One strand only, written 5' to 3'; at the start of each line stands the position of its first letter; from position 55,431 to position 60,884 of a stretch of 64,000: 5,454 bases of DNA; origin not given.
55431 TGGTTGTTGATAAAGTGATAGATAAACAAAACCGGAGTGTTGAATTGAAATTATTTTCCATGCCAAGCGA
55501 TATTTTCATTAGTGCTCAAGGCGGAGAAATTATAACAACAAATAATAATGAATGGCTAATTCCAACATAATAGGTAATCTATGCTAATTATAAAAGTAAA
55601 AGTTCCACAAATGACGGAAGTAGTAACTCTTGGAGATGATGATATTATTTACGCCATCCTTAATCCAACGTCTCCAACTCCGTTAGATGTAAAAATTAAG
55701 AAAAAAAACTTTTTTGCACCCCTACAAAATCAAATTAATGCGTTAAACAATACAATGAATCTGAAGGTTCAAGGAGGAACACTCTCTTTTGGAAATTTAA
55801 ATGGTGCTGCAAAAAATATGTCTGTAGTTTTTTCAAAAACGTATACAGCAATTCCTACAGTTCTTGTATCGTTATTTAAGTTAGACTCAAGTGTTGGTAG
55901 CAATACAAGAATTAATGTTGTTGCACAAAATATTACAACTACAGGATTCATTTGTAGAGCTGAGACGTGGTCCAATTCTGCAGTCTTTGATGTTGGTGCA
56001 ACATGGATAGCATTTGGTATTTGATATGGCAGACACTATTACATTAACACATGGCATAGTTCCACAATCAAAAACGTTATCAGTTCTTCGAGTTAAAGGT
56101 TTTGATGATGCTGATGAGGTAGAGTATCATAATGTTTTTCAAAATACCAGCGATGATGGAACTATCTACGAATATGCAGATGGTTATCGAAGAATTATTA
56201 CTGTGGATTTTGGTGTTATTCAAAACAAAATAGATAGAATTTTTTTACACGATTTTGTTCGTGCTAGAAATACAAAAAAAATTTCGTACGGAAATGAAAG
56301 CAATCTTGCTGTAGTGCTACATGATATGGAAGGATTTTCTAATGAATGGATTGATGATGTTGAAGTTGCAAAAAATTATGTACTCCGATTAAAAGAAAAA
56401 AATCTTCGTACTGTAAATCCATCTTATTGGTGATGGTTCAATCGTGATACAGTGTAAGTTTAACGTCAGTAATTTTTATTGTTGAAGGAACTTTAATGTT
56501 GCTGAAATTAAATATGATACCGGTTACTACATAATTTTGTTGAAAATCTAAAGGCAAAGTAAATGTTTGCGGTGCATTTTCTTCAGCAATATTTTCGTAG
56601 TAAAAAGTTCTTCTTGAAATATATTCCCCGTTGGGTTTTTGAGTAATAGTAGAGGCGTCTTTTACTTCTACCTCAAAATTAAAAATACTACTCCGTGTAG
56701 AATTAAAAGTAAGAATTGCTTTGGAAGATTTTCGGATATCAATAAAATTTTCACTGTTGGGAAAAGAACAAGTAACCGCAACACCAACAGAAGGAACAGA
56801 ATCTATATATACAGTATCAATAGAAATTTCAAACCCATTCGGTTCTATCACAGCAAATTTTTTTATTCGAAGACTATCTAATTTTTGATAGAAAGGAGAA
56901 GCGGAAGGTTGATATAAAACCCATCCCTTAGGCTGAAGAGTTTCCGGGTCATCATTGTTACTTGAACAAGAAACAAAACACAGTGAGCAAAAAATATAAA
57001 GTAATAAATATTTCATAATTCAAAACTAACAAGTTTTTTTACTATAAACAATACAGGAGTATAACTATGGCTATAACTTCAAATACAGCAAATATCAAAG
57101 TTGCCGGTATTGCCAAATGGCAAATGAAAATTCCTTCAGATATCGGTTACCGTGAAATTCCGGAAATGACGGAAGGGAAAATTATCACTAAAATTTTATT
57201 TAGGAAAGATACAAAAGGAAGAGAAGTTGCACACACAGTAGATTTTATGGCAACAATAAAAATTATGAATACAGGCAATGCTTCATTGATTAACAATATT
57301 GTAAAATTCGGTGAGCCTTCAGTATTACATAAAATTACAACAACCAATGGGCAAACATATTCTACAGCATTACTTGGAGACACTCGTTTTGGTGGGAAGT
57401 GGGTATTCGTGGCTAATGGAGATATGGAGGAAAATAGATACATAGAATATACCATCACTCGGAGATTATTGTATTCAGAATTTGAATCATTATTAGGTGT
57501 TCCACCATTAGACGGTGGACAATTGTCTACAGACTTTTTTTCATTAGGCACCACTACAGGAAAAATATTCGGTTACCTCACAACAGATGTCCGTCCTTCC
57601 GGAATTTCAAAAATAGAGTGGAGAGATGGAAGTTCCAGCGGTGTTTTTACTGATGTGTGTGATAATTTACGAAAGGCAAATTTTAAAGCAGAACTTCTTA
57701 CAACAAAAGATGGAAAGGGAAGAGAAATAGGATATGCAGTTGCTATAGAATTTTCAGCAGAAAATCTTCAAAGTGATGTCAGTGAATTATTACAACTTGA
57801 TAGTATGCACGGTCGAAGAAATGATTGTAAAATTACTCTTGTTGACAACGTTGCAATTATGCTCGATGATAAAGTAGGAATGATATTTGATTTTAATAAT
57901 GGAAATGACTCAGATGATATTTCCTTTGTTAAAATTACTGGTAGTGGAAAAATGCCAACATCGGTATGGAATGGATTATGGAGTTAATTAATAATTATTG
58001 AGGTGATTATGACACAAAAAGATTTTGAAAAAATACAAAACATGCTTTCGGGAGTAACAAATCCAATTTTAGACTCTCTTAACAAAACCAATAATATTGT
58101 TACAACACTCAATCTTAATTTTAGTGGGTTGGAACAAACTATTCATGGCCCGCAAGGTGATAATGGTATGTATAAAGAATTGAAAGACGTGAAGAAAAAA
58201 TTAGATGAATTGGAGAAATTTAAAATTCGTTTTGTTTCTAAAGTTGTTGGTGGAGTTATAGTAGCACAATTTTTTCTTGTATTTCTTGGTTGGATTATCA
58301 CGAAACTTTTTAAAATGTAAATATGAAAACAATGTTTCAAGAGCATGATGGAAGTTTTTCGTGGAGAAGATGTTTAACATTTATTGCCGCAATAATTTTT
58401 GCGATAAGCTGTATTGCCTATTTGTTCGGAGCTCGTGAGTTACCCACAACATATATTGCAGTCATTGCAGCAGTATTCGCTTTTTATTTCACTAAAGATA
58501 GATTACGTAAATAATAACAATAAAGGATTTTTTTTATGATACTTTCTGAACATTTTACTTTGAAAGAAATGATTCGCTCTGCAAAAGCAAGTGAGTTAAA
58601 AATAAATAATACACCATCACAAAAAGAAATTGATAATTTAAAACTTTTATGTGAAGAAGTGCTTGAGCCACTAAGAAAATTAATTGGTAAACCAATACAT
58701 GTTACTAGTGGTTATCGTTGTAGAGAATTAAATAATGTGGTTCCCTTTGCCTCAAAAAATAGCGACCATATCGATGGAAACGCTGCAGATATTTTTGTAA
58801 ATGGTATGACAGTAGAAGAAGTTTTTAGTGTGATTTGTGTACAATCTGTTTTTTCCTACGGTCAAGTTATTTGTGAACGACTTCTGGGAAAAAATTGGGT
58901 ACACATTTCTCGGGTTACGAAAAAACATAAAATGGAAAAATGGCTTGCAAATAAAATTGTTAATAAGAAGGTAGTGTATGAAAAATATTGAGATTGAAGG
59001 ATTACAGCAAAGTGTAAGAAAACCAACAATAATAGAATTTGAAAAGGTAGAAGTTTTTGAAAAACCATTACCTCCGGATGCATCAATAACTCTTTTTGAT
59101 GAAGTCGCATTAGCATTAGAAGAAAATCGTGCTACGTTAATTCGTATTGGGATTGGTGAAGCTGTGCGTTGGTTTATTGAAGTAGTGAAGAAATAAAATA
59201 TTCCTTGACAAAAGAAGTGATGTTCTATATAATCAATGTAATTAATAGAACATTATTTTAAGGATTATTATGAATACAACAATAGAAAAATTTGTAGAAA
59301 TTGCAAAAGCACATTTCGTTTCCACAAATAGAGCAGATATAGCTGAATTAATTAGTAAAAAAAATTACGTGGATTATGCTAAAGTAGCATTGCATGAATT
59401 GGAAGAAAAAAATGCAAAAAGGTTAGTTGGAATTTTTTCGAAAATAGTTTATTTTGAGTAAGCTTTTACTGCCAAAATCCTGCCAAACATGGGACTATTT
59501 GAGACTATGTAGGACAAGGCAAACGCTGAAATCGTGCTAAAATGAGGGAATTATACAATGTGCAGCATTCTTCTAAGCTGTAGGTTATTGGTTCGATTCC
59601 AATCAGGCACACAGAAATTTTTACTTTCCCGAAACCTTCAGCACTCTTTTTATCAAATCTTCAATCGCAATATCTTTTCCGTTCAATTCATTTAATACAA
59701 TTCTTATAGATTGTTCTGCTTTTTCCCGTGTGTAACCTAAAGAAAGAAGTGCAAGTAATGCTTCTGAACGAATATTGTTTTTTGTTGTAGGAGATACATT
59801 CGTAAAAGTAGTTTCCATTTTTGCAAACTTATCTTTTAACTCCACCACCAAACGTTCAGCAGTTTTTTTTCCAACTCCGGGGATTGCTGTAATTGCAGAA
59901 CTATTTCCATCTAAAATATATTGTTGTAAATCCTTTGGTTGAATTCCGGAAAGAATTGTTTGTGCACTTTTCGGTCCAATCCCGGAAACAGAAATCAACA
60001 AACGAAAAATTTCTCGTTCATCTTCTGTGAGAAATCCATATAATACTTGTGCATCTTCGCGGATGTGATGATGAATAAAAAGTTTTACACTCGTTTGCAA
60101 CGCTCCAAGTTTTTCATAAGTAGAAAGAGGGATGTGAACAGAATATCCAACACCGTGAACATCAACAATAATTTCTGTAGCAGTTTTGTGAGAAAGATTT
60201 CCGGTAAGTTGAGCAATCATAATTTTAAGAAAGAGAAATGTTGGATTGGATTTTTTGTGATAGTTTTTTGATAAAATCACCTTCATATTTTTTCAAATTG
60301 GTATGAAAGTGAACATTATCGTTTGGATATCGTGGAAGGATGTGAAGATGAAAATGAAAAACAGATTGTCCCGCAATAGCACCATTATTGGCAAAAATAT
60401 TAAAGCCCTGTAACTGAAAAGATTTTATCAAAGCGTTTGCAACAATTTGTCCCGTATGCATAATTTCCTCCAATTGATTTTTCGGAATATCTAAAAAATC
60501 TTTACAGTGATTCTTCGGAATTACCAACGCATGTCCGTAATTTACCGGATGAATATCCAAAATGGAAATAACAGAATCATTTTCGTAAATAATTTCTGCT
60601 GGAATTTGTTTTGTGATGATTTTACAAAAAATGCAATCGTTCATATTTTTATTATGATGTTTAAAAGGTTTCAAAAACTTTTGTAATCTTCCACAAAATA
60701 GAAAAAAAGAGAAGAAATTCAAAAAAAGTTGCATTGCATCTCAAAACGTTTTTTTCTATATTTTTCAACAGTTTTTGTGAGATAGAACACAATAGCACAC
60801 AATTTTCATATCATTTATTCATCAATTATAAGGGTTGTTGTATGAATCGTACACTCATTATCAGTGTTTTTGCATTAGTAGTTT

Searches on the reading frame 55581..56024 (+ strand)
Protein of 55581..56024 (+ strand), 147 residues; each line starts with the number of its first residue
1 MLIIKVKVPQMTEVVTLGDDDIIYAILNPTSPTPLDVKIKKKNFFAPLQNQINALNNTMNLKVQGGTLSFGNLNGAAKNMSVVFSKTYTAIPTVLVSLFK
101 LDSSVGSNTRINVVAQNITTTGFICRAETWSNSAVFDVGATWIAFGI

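Call 115: search_protein_families(library=phrogs, proteins=[window:55581-56024:+], max_evalue=0.001)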
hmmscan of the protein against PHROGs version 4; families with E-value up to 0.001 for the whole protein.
window:55581-56024:+ (147 aa): 1 family
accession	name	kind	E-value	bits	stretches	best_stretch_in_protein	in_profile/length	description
phrog_1396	-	tail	0.00028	21.1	1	64-146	259-340/504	tail fiber protein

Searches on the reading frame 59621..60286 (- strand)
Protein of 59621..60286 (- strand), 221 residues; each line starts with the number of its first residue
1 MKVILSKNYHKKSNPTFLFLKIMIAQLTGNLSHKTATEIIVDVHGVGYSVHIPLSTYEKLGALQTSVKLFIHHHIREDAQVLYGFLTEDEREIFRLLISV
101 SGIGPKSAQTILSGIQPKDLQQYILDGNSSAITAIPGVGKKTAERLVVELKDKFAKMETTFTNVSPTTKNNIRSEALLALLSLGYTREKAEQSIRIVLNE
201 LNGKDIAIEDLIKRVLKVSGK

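Call 63: search_protein_families(library=pfam, proteins=[window:59621-60286:-], max_evalue=0.00001)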
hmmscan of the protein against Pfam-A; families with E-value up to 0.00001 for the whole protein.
window:59621-60286:- (221 aa): 5 families
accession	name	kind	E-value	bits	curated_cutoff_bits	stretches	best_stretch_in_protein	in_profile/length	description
PF01330.27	RuvA_N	-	1.3e-22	80.1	23.6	1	23-84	1-61/61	RuvA N terminal domain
PF14520.12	HHH_5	-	4.8e-16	59.4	27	1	94-152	1-57/57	Helix-hairpin-helix domain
PF00633.29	HHH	-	3.8e-08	33.2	24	0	132-146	13-27/30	Helix-hairpin-helix motif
PF07499.19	RuvA_C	-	6.2e-08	33.4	24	1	172-217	2-44/47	RuvA, C-terminal domain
PF21176.3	RecR_HhH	-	8.3e-07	29.2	27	0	131-149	7-25/45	RecR, helix-hairpin-helix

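Call 64: find_related_loci(query=window:59621-60220:-, collection=genome_contigs, flank=10000)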
Query window:59621-60220:- (199 aa) in genome_contigs; peptide patterns used: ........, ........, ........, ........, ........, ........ (x = any residue, [..] = any of these).
210 stretches matched a pattern; 60 encode a relative of the query (tblastn E <= 1e-3); 60 distinct loci.
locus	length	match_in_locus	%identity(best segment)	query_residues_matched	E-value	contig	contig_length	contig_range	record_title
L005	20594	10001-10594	47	1-199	2e-51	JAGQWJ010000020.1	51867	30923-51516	MAG: Ignavibacteriae bacterium isolate HKST-UBA125 NODE_20_length_51867_cov_6.479127, whole genome shotgun sequence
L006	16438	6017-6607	45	1-195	1e-48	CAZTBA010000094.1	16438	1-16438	MAG TPA_asm: uncultured bacterium isolate SRP323688_co1_241 genome assembly, contig: NODE_5672_length_16438_cov_6.053531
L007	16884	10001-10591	41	1-194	2e-48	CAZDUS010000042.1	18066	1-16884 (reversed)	MAG TPA_asm: uncultured Verrucomicrobiota bacterium isolate SRP272421_co1_512 genome assembly, contig: NODE_8648_length_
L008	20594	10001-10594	45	1-198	3e-48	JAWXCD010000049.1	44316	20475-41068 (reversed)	MAG: Verrucomicrobiota bacterium isolate MP9P1.20 k99_1143091, whole genome shotgun sequence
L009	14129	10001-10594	44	1-195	4e-47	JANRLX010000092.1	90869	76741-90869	MAG: Verrucomicrobiota bacterium isolate bins.169 k141_2655768, whole genome shotgun sequence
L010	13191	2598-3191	46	1-195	1e-46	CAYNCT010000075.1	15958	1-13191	MAG TPA_asm: uncultured Verrucomicrobiota bacterium isolate binchicken_co274_328 genome assembly, contig: NODE_9259_leng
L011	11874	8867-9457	41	1-194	2e-46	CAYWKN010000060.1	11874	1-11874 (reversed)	MAG TPA_asm: uncultured Verrucomicrobiota bacterium isolate SRP098346_co1_403 genome assembly, contig: NODE_6604_length_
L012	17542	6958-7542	45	1-196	5e-46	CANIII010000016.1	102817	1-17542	MAG: Acidobacteria bacterium isolate RE-9nov16-25 genome assembly, contig: RE-9nov16-C222, whole genome shotgun sequence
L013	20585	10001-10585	41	1-197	2e-45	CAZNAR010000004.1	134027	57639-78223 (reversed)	MAG TPA_asm: uncultured bacterium isolate binchicken_co199_24 genome assembly, contig: NODE_163_length_134027_cov_11.243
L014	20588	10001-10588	46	1-196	9e-46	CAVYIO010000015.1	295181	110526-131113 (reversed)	MAG: Rhodothermales bacterium isolate MFD03551.bin.2.116 genome assembly, contig: contig_38348, whole genome shotgun seq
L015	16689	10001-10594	43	1-199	9e-46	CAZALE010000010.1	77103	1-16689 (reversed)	MAG TPA_asm: uncultured Blastocatellaceae bacterium isolate binchicken_co71_47 genome assembly, contig: NODE_121_length_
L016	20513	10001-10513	46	1-173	3e-45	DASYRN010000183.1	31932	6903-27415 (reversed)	MAG TPA_asm: Candidatus Binatia bacterium isolate SMAG_U4512 k141_2780371, whole genome shotgun sequence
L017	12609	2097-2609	46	1-171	8e-45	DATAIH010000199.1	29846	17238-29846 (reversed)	MAG TPA_asm: Candidatus Acidoferrum sp. isolate SMAG_U6878 k141_40739, whole genome shotgun sequence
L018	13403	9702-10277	45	1-195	2e-44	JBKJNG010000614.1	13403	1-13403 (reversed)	MAG: Phnomibacter sp. isolate ant_bin.364 S1Ck117_2569407_flag_1_multi_8.0000_len_13403, whole genome shotgun sequence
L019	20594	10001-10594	43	1-195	7e-44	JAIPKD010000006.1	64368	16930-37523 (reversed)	MAG: Verrucomicrobia bacterium isolate Tobar15.5-16.5m-G41 Tobar15-5-16-5m-C190, whole genome shotgun sequence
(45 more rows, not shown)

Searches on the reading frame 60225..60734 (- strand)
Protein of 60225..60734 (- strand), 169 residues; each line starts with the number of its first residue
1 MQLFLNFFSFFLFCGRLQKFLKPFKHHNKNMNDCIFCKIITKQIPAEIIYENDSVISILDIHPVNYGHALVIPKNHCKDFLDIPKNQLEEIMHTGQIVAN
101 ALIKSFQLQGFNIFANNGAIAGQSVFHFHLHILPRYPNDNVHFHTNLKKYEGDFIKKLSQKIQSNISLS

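Call 63: search_protein_families(library=pfam, proteins=[window:60225-60734:-], max_evalue=0.00001)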
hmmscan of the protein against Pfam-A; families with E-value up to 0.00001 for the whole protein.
window:60225-60734:- (169 aa): 2 families
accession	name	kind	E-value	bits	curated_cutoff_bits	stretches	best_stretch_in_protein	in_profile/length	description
PF01230.28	HIT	-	1.8e-26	93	21.5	1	42-137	2-97/98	HIT domain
PF11969.13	DcpS_C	-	7.9e-17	62.2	24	1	34-133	2-100/114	Scavenger mRNA decapping enzyme C-term binding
